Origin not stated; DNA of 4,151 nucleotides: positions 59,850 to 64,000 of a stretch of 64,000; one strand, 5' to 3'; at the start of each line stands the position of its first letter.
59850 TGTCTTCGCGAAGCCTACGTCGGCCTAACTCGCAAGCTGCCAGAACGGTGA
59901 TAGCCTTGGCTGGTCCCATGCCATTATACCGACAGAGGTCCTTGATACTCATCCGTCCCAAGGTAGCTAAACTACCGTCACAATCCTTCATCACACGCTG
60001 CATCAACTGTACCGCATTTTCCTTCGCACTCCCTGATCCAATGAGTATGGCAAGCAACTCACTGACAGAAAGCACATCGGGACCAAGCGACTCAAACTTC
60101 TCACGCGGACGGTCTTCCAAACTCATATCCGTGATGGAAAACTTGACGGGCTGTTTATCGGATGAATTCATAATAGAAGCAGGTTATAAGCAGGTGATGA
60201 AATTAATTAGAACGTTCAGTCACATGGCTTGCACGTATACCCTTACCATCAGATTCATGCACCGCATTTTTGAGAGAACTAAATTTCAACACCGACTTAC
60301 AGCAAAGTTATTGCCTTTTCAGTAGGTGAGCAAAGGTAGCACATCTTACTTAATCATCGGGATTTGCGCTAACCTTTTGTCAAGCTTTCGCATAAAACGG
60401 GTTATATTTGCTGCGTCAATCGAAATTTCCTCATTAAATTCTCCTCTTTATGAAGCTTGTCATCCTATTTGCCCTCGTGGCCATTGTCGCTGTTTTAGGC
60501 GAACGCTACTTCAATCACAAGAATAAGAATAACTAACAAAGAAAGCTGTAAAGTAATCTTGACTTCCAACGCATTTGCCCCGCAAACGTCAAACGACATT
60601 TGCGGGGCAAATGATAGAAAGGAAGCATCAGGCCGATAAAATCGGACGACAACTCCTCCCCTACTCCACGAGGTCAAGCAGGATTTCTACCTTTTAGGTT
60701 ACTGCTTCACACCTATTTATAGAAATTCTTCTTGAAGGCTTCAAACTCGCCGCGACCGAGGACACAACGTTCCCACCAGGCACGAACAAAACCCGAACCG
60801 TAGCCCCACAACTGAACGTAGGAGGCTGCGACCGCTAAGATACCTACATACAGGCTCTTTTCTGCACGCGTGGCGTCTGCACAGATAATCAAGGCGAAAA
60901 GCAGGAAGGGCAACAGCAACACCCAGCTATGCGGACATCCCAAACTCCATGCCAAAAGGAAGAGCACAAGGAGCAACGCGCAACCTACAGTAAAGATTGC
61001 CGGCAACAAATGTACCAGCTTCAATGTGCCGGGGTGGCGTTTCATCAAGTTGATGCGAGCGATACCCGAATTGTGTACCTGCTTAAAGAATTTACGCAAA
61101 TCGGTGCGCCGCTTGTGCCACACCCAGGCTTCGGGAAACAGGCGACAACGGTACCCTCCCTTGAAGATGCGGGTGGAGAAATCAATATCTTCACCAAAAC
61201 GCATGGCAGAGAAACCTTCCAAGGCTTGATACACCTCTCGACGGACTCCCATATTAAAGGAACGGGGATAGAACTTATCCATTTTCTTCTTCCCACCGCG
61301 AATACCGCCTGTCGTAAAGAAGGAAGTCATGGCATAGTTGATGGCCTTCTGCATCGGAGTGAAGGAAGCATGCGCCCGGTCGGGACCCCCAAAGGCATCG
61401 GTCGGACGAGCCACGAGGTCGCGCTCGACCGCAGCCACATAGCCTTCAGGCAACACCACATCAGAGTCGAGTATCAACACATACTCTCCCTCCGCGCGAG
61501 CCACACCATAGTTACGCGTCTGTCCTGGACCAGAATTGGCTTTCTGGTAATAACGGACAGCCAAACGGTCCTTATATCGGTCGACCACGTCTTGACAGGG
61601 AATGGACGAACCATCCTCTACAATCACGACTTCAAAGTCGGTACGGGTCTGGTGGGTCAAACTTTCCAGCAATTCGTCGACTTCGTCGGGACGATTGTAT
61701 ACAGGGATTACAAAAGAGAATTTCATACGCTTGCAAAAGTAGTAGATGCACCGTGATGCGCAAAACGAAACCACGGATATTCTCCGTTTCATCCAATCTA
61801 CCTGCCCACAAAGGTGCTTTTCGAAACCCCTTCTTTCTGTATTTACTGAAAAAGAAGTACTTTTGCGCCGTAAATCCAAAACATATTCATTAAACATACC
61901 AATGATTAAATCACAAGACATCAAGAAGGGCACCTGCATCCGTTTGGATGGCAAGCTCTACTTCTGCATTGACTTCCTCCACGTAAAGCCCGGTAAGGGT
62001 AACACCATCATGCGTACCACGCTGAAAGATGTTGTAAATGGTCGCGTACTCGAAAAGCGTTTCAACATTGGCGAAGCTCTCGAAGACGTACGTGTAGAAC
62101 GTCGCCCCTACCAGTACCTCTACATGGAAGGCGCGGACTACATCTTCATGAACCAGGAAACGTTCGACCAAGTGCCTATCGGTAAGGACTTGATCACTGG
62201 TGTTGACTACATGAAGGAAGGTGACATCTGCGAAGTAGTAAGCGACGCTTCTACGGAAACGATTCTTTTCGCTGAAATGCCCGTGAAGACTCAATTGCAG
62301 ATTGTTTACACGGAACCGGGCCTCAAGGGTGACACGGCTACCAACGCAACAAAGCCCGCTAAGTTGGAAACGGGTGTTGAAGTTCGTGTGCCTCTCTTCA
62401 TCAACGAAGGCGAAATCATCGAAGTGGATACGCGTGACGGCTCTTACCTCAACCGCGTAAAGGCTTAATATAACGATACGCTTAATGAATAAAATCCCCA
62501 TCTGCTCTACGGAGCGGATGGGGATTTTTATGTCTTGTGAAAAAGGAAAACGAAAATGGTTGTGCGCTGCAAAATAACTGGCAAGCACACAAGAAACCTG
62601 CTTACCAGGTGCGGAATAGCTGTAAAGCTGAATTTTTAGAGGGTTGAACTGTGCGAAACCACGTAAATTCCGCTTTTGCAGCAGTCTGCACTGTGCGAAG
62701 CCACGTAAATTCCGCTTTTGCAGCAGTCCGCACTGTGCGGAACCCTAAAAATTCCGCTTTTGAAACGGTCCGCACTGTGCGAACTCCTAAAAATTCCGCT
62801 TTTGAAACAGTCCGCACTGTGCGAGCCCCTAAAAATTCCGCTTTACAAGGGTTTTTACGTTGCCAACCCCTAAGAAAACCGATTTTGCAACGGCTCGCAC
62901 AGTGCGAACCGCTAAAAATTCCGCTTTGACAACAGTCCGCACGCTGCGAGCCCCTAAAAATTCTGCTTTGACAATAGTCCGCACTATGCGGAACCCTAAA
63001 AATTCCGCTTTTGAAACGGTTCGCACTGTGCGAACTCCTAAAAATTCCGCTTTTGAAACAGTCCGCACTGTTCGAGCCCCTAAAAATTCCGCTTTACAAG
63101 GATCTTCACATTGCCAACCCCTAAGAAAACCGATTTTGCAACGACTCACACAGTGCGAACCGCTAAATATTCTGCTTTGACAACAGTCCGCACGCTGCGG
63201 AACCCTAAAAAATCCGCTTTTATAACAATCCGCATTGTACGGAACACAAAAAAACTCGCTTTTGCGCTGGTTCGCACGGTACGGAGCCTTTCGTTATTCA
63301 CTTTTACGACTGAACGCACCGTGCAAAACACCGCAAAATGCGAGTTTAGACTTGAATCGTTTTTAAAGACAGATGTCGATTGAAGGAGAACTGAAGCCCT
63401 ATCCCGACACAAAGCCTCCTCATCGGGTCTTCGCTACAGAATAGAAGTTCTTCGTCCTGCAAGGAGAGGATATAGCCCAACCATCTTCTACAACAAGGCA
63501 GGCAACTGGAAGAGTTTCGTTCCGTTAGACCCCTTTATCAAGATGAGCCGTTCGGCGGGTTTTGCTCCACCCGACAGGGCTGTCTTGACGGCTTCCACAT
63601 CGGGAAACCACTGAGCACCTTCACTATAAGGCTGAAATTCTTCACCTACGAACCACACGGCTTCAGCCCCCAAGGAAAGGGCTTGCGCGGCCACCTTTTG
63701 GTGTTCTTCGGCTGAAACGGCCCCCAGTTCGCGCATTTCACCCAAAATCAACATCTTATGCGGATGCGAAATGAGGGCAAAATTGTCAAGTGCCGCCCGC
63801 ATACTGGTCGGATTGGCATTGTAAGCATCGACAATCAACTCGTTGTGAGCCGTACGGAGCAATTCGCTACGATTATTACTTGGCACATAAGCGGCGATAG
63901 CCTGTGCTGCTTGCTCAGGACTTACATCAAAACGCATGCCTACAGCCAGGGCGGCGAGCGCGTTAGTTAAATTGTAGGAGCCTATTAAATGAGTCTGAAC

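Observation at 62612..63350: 740-bp satellite-like array of 42-bp palindromic repeats with 252-bp higher-order period between efp and murF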

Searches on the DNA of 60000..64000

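Call 5: search_rna_families(source=window, start=60000, end=64000, threshold=evalue, max_evalue=1)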
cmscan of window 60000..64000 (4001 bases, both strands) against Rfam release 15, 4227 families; matches with E-value up to 1: 5.
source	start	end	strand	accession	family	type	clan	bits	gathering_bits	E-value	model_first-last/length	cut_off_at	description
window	62803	62917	-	RF04114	MIR4374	Gene; miRNA;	-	32.3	105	0.00037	1-119/119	no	MIR4374 microRNA precursor family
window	62477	62531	+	RF02399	NsiR1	Gene; sRNA;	-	22.8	39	0.25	1-60/60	no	Nitrogen stress-induced RNA 1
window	63015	63164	-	RF02340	DENV_SLA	Cis-reg;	CL00129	22.1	50.5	0.76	1-72/72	no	Dengue virus SLA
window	63054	63168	-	RF04114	MIR4374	Gene; miRNA;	-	21.1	105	0.49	1-119/119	no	MIR4374 microRNA precursor family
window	62681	62904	-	RF02649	Trans44_sRNA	Gene; sRNA;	-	18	108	0.13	1-267/267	no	Ruegeria trans44 sRNA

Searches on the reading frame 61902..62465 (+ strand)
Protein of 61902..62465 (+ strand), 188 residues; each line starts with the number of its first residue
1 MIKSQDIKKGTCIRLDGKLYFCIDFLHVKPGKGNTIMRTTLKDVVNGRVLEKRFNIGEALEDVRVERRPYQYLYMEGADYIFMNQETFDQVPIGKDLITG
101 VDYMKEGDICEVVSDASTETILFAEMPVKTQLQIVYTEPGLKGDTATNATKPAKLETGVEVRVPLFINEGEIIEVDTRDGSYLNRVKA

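Call 12: find_encoding_contigs(protein=window:61902-62465:+, flank=5000, max_places=10)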
Protein seq(188 aa) (188 aa): 24 contigs read that carry it; 10 places shown.
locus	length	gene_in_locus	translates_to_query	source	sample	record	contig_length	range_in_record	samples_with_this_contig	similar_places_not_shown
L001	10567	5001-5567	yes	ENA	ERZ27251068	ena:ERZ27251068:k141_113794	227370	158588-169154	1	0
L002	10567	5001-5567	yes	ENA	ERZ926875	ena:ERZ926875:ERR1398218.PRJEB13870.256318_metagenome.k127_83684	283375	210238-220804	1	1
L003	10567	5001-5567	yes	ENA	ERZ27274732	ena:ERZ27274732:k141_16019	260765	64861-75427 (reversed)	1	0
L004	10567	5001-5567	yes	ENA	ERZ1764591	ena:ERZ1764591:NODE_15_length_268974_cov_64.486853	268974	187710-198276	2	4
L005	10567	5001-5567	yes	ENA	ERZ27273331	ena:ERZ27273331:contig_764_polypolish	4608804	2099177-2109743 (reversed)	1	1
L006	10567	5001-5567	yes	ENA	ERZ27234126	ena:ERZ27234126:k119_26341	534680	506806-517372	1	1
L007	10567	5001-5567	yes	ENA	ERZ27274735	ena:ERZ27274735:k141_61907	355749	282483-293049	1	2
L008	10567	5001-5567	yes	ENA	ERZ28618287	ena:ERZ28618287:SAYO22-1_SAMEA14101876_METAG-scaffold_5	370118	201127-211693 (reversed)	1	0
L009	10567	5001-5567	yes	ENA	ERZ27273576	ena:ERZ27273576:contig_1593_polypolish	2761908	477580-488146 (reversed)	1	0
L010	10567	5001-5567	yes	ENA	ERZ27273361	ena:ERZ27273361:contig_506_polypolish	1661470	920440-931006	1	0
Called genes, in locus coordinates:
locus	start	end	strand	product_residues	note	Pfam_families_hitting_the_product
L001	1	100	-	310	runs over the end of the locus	PF00005:ABC_tran, PF13304:AAA_21, PF13732:DrrA1-3_C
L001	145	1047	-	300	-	PF01963:TraB_PrgY_gumN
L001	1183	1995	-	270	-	PF12850:Metallophos_2 (faint)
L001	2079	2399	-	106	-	PF01883:FeS_assembly_P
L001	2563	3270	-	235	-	PF20582:UPF0758_N, PF04002:RadC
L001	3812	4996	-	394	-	PF00535:Glycos_transf_2, PF10111:Glyco_tranf_2_2, PF13641:Glyco_tranf_2_3, PF13632:Glyco_trans_2_3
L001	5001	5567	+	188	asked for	PF08207:EFP_N, PF01132:EFP, PF09285:Elong-fact-P_C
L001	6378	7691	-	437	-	PF01225:Mur_ligase (weak), PF08245:Mur_ligase_M, PF02875:Mur_ligase_C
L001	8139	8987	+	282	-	PF00809:Pterin_bind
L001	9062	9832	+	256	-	PF19293:CdaA_N, PF02457:DAC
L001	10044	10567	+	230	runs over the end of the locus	PF02666:PS_Dcarbxylase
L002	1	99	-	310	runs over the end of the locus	PF00005:ABC_tran, PF13304:AAA_21, PF13732:DrrA1-3_C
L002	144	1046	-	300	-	PF01963:TraB_PrgY_gumN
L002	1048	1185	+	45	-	-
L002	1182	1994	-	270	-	PF12850:Metallophos_2 (faint)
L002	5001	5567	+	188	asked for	PF08207:EFP_N, PF01132:EFP, PF09285:Elong-fact-P_C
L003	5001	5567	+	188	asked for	PF08207:EFP_N, PF01132:EFP, PF09285:Elong-fact-P_C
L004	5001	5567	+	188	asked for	PF08207:EFP_N, PF01132:EFP, PF09285:Elong-fact-P_C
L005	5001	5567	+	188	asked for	PF08207:EFP_N, PF01132:EFP, PF09285:Elong-fact-P_C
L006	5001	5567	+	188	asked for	PF08207:EFP_N, PF01132:EFP, PF09285:Elong-fact-P_C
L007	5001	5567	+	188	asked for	PF08207:EFP_N, PF01132:EFP, PF09285:Elong-fact-P_C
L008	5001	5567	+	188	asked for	PF08207:EFP_N, PF01132:EFP, PF09285:Elong-fact-P_C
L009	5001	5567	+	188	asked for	PF08207:EFP_N, PF01132:EFP, PF09285:Elong-fact-P_C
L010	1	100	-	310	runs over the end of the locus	PF00005:ABC_tran, PF13304:AAA_21, PF13732:DrrA1-3_C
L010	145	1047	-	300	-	PF01963:TraB_PrgY_gumN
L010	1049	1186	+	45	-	-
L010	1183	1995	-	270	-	PF12850:Metallophos_2 (faint)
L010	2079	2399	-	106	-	PF01883:FeS_assembly_P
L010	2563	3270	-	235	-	PF20582:UPF0758_N, PF04002:RadC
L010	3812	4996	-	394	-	PF00535:Glycos_transf_2, PF10111:Glyco_tranf_2_2, PF13641:Glyco_tranf_2_3, PF13632:Glyco_trans_2_3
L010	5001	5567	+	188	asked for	PF08207:EFP_N, PF01132:EFP, PF09285:Elong-fact-P_C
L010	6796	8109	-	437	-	PF01225:Mur_ligase (weak), PF08245:Mur_ligase_M, PF02875:Mur_ligase_C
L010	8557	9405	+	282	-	PF00809:Pterin_bind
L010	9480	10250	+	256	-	PF19293:CdaA_N, PF02457:DAC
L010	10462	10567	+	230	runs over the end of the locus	PF02666:PS_Dcarbxylase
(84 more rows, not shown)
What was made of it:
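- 61902..62468 (+): efp (elongation factor P), the left flanking gene, convergent with murF. Pfam EFP_N/EFP/Elong-fact-P_C on the identical protein in L001-L010 (call 12).
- Ten contigs encoding an identical EF-P have efp-murF spacers of 809-1521 bp (call 12). One strain had a 96-aa ORF called there (call 12). Gene callers skipped the region in 9 of 10 contigs (call 12).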

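Call 23: find_homologous_proteins(query=window:61902-62465:+, max_evalue=1e-60)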
Query seq(188 aa) (188 aa): 6703 proteins with E <= 1e-60 among 8000 candidates; the best 120 are listed.
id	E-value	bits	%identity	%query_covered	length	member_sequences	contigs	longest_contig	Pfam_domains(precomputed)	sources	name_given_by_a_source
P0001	2.1e-119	414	99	100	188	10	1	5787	PF09285.18,PF01132.28,PF08207.19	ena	-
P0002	1.2e-115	402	95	100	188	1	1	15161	PF09285.18,PF01132.28,PF08207.19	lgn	-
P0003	4.1e-113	393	93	100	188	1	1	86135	PF09285.18,PF01132.28,PF08207.19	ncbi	ncbi:MAG: elongation factor P [Alloprevotella sp.]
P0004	6.0e-110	383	90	100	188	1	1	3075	PF09285.18,PF01132.28,PF08207.19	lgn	-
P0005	7.0e-110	383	90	100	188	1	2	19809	PF09285.18,PF01132.28,PF08207.19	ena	-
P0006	8.7e-110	382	90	100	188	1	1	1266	PF09285.18,PF01132.28,PF08207.19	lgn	-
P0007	1.2e-109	382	91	100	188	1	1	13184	PF09285.18,PF01132.28,PF08207.19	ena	-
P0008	1.2e-109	382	90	100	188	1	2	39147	PF09285.18,PF01132.28,PF08207.19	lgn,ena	-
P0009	1.5e-109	382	89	100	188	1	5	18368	PF09285.18,PF01132.28,PF08207.19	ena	-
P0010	1.8e-109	381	91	100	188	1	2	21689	PF09285.18,PF01132.28,PF08207.19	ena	-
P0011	2.2e-109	381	91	100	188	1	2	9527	PF09285.18,PF01132.28,PF08207.19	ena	-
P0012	8.6e-109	379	90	100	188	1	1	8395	PF09285.18,PF01132.28,PF08207.19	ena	-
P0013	1.0e-108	379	89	100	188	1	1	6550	PF09285.18,PF01132.28,PF08207.19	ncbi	-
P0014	1.8e-108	378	89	100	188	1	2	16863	PF09285.18,PF01132.28,PF08207.19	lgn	-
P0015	2.1e-108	378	-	-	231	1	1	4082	PF09285.18,PF01132.28,PF08207.19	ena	-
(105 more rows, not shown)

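Call 24: list_cluster_members(proteins=[window:61902-62465:+])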
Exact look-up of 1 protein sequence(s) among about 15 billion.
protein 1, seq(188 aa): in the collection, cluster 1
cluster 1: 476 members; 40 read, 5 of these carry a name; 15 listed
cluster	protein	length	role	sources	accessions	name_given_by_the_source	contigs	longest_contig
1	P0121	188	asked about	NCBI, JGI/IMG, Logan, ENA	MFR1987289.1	MAG: elongation factor P [Prevotellamassilia sp.]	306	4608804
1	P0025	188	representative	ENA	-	-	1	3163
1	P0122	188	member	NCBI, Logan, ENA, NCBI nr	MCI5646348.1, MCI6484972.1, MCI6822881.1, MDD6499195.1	MAG: elongation factor P [Bacteroidales bacterium] | elongation factor P [Bacteroidales bacterium]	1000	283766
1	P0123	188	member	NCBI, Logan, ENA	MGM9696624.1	MAG: elongation factor P [Alloprevotella sp.]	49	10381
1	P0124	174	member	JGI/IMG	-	elongation factor P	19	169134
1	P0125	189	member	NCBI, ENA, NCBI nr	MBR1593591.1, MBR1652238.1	MAG: elongation factor P [Alloprevotella sp.] | elongation factor P [Alloprevotella sp.]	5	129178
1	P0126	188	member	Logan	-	-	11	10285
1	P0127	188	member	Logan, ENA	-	-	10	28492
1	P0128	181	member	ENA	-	-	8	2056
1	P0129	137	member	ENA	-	-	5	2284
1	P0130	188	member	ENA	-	-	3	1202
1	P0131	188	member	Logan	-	-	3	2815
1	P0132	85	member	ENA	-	-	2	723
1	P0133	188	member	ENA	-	-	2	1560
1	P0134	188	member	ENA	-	-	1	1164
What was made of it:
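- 61902..62468 (+): The identical protein is named as from Prevotellamassilia sp. (call 24).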

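Call 25: find_encoding_contigs(protein=P0002, flank=4000, max_places=3)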
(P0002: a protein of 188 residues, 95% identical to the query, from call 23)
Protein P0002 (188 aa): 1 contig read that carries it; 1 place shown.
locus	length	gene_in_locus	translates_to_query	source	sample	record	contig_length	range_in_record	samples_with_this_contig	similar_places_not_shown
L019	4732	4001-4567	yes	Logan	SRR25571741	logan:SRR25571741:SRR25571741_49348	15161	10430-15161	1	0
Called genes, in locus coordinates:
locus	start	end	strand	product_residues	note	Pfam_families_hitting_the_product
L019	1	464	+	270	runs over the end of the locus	PF12850:Metallophos_2 (faint)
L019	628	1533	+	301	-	PF01963:TraB_PrgY_gumN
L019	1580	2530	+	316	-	PF00005:ABC_tran, PF13304:AAA_21, PF13732:DrrA1-3_C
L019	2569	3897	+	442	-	PF01061:ABC2_membrane (faint), PF12698:ABC2_membrane_3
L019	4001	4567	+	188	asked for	PF08207:EFP_N, PF01132:EFP, PF09285:Elong-fact-P_C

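Call 26: find_encoding_contigs(protein=P0003, flank=4000, max_places=3)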
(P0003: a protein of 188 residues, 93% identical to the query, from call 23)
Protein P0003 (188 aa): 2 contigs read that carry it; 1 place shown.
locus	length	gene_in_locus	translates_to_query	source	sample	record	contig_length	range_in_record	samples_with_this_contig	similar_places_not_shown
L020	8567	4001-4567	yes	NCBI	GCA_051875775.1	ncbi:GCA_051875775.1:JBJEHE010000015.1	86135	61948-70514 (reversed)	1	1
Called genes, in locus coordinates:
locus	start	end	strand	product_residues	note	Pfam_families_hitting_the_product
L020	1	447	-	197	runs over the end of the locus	PF01121:CoaE, PF13238:AAA_18 (weak)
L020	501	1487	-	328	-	-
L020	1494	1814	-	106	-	PF02699:YajC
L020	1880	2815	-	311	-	PF01029:NusB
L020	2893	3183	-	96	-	-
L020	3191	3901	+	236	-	PF00696:AA_kinase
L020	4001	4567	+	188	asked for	PF08207:EFP_N, PF01132:EFP, PF09285:Elong-fact-P_C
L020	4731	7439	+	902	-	PF00924:MS_channel_2nd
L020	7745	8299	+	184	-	PF08534:Redoxin, PF00578:AhpC-TSA, PF00085:Thioredoxin (weak), PF13098:Thioredoxin_2 (weak), PF13905:Thioredoxin_8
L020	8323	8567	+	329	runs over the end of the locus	PF00535:Glycos_transf_2, PF10111:Glyco_tranf_2_2, PF13506:Glyco_transf_21, PF13641:Glyco_tranf_2_3, PF13632:Glyco_trans_2_3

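Call 56: find_encoding_contigs(protein=P0122, flank=3000, max_places=6)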
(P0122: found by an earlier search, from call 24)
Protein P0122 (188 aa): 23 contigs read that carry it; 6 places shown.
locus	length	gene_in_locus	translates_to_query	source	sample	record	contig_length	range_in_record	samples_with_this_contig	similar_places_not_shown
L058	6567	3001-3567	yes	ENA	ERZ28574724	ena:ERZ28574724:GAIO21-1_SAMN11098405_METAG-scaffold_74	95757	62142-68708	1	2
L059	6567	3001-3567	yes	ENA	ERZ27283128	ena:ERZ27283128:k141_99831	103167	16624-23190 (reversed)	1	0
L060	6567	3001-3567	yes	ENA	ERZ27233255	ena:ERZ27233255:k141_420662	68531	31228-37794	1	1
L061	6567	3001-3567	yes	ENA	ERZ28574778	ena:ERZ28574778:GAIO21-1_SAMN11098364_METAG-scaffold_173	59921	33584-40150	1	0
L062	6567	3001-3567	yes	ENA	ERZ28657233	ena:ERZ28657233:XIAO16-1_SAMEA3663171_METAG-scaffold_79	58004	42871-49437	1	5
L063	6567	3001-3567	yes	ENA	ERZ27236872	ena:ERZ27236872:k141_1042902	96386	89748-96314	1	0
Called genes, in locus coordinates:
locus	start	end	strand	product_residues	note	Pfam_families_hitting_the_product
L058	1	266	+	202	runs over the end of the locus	PF02581:TMP-TENI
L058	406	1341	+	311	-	PF13793:Pribosyltran_N, PF00156:Pribosyltran, PF14572:Pribosyl_synth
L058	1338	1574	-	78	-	-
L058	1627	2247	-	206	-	PF03956:Lys_export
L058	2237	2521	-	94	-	PF03956:Lys_export (weak)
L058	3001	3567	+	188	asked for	PF08207:EFP_N, PF01132:EFP, PF09285:Elong-fact-P_C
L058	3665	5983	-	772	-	PF02838:Glyco_hydro_20b, PF00728:Glyco_hydro_20, PF13287:Fn3_assoc, PF13290:CHB_HEX_C_1, PF07691:PA14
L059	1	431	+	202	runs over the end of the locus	PF02581:TMP-TENI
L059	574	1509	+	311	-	PF13793:Pribosyltran_N, PF00156:Pribosyltran, PF14572:Pribosyl_synth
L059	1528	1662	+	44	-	-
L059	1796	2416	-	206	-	PF03956:Lys_export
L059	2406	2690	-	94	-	PF03956:Lys_export (weak)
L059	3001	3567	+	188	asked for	PF08207:EFP_N, PF01132:EFP, PF09285:Elong-fact-P_C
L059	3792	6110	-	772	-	PF02838:Glyco_hydro_20b, PF00728:Glyco_hydro_20, PF13287:Fn3_assoc, PF13290:CHB_HEX_C_1, PF07691:PA14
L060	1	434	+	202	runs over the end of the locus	PF02581:TMP-TENI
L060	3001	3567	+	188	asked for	PF08207:EFP_N, PF01132:EFP, PF09285:Elong-fact-P_C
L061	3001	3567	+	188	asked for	PF08207:EFP_N, PF01132:EFP, PF09285:Elong-fact-P_C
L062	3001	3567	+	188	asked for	PF08207:EFP_N, PF01132:EFP, PF09285:Elong-fact-P_C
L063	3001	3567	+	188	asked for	PF08207:EFP_N, PF01132:EFP, PF09285:Elong-fact-P_C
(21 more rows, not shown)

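Call 96: find_encoding_contigs(protein=window:61902-62465:+, flank=10000, max_places=3)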
Protein seq(188 aa) (188 aa): 24 contigs read that carry it; 3 places shown.
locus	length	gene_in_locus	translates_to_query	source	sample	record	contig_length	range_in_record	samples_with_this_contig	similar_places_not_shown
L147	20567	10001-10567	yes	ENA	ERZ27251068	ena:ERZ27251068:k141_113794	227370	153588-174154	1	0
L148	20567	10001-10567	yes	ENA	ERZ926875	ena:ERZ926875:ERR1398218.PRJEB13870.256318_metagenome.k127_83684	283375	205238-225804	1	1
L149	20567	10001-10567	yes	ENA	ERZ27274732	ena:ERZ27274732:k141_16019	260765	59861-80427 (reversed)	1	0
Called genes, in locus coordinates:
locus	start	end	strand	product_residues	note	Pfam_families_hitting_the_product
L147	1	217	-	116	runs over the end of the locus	PF00507:Oxidored_q4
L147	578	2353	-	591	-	PF11551:Omp28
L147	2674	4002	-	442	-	PF12698:ABC2_membrane_3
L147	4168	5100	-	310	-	PF00005:ABC_tran, PF13304:AAA_21, PF13732:DrrA1-3_C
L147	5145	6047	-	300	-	PF01963:TraB_PrgY_gumN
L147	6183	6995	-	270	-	PF12850:Metallophos_2 (faint)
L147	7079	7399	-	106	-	PF01883:FeS_assembly_P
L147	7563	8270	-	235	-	PF20582:UPF0758_N, PF04002:RadC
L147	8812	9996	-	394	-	PF00535:Glycos_transf_2, PF10111:Glyco_tranf_2_2, PF13641:Glyco_tranf_2_3, PF13632:Glyco_trans_2_3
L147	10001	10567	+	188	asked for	PF08207:EFP_N, PF01132:EFP, PF09285:Elong-fact-P_C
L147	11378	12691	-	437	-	PF01225:Mur_ligase (weak), PF08245:Mur_ligase_M, PF02875:Mur_ligase_C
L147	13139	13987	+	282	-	PF00809:Pterin_bind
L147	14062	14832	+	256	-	PF19293:CdaA_N, PF02457:DAC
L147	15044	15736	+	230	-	PF02666:PS_Dcarbxylase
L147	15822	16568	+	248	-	PF01066:CDP-OH_P_transf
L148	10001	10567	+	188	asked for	PF08207:EFP_N, PF01132:EFP, PF09285:Elong-fact-P_C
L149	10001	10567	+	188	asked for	PF08207:EFP_N, PF01132:EFP, PF09285:Elong-fact-P_C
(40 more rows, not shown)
